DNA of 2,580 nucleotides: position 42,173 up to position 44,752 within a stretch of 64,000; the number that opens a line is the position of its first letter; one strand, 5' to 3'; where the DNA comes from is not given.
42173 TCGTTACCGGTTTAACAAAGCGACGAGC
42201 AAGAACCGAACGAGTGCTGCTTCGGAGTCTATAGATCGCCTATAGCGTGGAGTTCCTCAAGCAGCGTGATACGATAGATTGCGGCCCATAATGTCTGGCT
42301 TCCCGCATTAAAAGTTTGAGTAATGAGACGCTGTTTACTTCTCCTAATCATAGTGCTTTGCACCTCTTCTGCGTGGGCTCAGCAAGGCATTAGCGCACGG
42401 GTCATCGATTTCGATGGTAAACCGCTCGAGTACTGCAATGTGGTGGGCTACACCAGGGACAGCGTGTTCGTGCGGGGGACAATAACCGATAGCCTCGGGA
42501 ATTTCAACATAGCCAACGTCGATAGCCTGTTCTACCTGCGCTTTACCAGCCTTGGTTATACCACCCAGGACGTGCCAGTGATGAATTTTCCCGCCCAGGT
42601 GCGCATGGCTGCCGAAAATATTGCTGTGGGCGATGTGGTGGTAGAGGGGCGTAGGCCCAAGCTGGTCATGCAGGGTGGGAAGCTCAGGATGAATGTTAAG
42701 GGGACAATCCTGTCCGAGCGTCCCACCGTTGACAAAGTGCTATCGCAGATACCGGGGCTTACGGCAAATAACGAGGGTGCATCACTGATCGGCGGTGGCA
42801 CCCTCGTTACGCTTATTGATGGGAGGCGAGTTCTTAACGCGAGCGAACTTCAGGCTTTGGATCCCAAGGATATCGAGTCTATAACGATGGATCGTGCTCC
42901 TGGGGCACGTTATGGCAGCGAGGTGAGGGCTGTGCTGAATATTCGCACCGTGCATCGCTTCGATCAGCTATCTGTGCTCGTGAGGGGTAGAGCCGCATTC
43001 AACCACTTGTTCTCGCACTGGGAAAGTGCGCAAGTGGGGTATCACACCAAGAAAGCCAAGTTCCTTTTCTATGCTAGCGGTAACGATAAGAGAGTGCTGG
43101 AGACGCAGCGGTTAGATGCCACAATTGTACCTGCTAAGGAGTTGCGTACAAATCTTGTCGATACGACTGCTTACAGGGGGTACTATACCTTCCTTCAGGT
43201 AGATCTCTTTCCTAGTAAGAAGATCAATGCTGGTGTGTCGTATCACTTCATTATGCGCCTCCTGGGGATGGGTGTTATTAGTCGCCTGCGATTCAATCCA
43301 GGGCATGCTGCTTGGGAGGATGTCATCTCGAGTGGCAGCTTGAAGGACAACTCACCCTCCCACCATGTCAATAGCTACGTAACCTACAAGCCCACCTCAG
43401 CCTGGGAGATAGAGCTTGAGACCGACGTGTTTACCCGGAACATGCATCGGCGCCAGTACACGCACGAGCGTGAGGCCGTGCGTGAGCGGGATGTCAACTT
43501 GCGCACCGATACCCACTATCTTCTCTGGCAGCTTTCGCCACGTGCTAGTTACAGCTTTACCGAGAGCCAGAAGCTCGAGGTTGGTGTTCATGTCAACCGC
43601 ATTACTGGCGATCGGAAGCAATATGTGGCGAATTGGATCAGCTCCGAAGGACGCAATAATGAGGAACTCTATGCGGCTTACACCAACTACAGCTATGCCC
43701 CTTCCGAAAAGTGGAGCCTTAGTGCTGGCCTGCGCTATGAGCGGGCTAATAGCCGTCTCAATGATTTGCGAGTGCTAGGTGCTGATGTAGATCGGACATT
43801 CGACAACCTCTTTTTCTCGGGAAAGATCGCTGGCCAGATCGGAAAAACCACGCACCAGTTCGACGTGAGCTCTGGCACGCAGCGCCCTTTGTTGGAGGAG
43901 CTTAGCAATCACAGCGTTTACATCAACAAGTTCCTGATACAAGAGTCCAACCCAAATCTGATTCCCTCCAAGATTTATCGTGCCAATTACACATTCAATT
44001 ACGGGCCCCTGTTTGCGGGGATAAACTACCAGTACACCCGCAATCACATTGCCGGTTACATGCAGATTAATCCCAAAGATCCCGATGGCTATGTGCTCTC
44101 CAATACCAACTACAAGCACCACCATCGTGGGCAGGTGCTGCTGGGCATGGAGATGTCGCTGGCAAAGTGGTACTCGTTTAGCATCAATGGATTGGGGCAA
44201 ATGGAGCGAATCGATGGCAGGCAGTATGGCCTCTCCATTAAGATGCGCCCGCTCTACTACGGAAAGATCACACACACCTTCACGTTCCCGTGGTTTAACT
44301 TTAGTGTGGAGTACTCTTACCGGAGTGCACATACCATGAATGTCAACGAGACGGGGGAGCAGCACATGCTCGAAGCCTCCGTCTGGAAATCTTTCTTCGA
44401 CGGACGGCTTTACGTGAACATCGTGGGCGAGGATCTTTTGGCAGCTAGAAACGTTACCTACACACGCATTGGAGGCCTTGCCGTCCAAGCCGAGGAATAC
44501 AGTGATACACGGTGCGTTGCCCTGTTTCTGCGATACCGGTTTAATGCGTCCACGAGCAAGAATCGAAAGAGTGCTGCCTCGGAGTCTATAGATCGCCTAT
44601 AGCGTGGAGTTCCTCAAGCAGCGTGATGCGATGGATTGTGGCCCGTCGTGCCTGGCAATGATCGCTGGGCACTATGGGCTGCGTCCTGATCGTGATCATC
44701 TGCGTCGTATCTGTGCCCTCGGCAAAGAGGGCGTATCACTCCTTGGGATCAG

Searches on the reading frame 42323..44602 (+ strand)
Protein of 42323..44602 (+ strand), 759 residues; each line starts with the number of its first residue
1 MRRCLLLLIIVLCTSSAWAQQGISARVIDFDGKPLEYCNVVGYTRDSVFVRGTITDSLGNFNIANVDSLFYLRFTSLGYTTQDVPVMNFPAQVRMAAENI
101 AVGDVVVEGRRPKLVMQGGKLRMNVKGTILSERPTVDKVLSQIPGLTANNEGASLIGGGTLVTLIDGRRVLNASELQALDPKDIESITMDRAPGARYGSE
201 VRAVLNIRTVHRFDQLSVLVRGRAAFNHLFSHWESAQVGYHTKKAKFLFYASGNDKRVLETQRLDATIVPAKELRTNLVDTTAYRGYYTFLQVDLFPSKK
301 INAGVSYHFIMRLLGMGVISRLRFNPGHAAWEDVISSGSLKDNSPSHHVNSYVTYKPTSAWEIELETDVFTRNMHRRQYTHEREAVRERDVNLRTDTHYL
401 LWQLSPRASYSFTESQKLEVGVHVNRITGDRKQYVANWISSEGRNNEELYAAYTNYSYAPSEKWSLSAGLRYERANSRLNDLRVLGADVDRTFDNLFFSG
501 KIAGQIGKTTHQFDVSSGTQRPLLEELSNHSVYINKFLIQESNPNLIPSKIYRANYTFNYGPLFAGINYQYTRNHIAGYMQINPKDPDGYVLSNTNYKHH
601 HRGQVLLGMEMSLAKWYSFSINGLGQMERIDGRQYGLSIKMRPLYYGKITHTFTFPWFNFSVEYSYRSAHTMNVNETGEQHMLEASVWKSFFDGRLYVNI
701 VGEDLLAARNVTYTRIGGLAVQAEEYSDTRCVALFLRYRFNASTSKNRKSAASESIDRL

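Call 3: search_protein_families(library=pfam, proteins=[window:42323-44602:+], max_evalue=0.01)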
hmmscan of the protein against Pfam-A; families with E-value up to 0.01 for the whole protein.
window:42323-44602:+ (759 aa): 5 families
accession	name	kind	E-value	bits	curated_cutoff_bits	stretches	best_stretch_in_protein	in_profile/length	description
PF14905.12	OMP_b-brl_3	-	1.5e-36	126.8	27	1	372-738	25-408/408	Outer membrane protein beta-barrel family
PF13620.12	CarboxypepD_reg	-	5.3e-07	30.3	32.3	1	23-86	2-66/82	Carboxypeptidase regulatory-like domain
PF13715.12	CarbopepD_reg_2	-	0.0001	22.7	32.2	1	27-107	5-88/88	CarboxypepD_reg-like domain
PF00593.30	TonB_dep_Rec_b-barrel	-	0.00013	22.4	27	1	354-669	70-397/436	TonB dependent receptor-like, beta-barrel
PF07715.20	Plug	-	0.0004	21.3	23.9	1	135-200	24-102/107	TonB-dependent Receptor Plug Domain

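Call 4: search_protein_families(library=ncbifam, proteins=[window:42323-44602:+], max_evalue=0.01)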
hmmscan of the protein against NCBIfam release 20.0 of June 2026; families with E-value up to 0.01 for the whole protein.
window:42323-44602:+ (759 aa): 0 families
